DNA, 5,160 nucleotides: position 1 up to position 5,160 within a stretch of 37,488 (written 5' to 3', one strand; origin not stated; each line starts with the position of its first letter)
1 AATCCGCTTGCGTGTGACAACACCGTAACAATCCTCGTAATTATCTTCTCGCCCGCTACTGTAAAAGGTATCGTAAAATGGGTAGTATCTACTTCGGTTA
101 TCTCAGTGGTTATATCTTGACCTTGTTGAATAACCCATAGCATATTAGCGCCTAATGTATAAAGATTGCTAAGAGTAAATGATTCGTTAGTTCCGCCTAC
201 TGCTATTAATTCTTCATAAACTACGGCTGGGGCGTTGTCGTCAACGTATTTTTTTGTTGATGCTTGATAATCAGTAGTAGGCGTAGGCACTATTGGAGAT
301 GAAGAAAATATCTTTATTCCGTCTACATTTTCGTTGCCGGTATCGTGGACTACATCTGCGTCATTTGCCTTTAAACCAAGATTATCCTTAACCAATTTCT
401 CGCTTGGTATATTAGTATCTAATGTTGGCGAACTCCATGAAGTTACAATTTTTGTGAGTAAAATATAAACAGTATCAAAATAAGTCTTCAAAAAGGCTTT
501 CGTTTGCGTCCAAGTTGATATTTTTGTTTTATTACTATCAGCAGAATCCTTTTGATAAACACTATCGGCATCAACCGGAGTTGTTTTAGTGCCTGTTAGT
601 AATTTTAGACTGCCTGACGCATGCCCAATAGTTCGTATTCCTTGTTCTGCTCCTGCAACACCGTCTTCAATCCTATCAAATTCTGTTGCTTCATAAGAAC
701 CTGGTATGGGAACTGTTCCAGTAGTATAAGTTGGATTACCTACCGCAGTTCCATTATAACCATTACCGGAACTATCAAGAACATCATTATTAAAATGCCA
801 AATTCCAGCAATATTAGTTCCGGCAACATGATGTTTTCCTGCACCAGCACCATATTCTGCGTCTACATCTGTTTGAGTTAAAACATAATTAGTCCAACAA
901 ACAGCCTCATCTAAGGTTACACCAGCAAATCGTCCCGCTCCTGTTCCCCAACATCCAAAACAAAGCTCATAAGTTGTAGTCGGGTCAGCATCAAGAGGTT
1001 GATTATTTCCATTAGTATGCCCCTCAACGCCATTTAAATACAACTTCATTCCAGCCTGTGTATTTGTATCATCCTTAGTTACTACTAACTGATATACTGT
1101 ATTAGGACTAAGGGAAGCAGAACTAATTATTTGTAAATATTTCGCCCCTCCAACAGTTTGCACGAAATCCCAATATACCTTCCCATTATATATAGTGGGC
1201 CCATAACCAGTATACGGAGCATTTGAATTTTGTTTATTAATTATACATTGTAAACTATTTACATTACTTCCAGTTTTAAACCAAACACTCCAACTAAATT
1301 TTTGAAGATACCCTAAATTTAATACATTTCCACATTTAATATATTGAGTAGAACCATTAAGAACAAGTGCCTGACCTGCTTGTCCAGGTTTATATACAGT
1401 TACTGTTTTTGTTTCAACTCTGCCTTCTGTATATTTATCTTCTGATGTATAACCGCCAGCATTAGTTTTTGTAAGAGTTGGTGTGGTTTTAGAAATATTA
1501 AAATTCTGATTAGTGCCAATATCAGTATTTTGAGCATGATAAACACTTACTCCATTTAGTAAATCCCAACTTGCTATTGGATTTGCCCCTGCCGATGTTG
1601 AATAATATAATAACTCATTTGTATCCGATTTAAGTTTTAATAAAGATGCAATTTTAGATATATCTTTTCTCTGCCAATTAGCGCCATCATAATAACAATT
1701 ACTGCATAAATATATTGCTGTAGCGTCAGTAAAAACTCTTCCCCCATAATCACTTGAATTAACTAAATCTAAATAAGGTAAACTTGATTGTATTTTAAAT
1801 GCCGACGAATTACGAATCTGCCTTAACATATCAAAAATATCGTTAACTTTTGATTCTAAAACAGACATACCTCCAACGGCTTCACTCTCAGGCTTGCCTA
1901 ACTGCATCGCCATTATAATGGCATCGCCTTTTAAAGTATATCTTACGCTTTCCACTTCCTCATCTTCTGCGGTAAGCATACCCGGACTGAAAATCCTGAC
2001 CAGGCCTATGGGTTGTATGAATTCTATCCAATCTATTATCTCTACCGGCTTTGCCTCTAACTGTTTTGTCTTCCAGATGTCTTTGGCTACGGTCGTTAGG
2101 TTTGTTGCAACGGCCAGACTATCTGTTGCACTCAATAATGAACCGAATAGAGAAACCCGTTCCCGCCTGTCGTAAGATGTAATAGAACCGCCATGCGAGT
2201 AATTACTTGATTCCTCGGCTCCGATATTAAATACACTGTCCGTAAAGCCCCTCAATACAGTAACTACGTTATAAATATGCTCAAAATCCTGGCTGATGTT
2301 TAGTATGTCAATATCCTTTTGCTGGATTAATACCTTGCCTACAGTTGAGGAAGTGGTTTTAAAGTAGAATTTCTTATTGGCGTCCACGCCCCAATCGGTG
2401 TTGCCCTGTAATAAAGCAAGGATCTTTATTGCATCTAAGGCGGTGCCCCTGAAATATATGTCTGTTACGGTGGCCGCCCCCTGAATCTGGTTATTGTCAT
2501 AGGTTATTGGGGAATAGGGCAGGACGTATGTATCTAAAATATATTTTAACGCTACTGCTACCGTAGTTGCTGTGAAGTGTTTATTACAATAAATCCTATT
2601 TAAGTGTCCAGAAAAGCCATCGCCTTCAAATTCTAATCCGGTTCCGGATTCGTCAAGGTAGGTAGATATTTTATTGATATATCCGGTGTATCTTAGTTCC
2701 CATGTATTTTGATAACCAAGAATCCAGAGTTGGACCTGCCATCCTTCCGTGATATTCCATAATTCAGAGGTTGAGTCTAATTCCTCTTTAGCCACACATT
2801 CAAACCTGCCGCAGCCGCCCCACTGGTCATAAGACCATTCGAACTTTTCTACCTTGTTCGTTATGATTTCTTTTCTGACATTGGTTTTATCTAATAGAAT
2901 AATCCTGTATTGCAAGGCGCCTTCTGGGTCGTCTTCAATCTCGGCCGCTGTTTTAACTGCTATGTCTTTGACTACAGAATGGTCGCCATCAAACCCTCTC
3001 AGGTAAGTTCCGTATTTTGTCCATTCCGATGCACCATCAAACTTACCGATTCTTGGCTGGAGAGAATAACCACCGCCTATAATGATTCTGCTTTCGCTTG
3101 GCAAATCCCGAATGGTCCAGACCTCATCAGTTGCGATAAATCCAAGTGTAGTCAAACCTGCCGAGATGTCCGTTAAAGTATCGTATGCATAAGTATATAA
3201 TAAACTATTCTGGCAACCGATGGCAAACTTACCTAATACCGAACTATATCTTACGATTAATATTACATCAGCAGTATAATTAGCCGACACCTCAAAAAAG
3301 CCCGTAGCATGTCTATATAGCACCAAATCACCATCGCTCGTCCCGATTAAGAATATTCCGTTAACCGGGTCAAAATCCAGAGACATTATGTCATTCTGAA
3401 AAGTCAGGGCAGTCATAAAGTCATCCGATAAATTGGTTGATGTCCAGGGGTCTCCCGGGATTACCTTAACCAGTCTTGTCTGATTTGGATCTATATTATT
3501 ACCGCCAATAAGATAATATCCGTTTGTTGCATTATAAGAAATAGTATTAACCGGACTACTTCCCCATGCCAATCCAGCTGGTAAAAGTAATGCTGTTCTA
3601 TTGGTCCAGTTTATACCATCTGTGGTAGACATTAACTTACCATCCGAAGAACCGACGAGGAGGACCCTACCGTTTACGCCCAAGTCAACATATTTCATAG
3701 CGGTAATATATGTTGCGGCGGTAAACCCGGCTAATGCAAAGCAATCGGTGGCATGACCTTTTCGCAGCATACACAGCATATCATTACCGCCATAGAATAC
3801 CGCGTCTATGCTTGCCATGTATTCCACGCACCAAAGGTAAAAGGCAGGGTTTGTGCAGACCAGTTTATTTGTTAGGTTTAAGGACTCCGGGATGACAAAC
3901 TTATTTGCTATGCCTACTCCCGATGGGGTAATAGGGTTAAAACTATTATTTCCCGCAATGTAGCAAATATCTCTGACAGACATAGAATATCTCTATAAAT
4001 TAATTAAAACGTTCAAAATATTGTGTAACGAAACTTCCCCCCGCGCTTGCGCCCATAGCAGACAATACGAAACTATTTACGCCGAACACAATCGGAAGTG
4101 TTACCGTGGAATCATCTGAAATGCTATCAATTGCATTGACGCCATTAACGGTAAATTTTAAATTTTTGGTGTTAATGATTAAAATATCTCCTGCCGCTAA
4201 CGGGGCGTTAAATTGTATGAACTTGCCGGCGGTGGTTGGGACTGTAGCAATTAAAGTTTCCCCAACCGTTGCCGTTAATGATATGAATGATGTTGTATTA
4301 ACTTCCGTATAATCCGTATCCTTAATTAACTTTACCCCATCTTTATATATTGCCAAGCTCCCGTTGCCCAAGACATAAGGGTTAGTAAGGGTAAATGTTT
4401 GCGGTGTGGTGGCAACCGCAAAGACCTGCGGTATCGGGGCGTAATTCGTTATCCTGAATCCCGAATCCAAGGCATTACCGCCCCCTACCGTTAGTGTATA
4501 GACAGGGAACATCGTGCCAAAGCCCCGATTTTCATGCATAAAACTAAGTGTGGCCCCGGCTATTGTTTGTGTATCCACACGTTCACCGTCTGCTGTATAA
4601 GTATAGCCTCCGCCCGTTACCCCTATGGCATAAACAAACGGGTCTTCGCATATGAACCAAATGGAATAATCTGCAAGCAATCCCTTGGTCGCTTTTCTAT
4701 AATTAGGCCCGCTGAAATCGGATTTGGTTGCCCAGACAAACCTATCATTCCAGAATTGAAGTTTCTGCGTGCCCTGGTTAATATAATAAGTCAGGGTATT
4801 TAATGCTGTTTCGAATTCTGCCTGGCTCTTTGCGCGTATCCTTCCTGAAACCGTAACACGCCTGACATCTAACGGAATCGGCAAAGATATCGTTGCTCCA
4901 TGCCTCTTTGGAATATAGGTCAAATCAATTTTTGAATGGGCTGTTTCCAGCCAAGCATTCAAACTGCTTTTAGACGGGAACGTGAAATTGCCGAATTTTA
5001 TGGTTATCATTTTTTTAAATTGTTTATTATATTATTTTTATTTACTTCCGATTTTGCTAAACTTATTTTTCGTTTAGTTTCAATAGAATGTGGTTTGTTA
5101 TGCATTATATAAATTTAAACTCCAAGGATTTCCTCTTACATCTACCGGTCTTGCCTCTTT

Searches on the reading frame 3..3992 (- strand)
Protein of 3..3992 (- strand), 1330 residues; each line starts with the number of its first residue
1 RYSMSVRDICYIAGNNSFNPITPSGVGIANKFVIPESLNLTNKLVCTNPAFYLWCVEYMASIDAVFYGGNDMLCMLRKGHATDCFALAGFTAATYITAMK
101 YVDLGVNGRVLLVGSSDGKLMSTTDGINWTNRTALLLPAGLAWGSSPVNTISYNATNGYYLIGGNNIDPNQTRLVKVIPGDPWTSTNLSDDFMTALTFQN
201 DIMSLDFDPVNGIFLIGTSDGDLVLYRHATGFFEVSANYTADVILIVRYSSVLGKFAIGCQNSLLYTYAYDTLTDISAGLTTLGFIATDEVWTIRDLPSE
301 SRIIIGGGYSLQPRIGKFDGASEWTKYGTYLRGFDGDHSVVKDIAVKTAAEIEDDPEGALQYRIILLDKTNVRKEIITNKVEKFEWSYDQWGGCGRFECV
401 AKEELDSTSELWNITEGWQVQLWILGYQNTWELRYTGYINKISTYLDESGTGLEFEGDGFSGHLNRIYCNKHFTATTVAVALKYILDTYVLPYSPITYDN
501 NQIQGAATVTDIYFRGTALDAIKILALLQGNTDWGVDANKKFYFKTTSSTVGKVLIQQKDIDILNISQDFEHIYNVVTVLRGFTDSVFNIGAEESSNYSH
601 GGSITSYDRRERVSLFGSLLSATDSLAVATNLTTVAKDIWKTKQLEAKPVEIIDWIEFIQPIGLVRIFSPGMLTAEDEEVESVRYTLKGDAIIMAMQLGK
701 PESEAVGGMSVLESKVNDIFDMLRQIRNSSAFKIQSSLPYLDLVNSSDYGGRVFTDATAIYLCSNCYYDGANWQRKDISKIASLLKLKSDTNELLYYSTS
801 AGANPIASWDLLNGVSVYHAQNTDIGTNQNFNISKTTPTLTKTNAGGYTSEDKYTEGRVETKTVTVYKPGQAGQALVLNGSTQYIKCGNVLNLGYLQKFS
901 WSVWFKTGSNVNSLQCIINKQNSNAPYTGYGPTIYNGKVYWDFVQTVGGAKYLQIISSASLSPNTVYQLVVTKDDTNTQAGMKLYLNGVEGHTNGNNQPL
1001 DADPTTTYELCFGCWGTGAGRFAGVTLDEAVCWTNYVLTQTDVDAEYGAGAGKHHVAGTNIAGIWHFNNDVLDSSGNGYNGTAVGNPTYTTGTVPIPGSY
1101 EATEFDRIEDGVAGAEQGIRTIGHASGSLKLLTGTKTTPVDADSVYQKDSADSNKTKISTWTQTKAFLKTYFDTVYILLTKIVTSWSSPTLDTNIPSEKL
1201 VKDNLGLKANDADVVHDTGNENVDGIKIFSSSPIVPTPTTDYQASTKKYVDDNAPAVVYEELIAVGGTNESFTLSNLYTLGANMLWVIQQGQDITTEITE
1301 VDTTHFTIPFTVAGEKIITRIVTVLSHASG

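Call 17: search_protein_families(library=pfam, proteins=[window:3-3992:-], max_evalue=0.01)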
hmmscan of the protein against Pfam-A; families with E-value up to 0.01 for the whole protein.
window:3-3992:- (1330 aa): 3 families
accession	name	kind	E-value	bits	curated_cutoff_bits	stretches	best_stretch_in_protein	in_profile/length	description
PF13385.13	Laminin_G_3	-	1.6e-12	48.3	27.6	1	879-1043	1-150/151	Concanavalin A-like lectin/glucanases superfamily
PF23414.1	Beta-prop_EML_2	-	0.00034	20.5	90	1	193-271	33-111/266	Echinoderm microtubule-associated protein second beta-propeller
PF18338.7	BppL_N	-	0.00086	19.3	25.8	1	1211-1230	2-21/25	Lower baseplate protein N-terminal domain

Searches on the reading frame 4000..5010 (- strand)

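Call 17: search_protein_families(library=pfam, proteins=[window:4000-5010:-], max_evalue=0.01)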
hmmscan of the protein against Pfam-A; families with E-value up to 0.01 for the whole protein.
window:4000-5010:- (336 aa): 1 family
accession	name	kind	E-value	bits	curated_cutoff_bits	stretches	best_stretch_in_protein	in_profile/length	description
PF22768.1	SPP1_Dit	-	1.5e-06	28.7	25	1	243-319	10-83/97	Siphovirus-type tail component, C-terminal domain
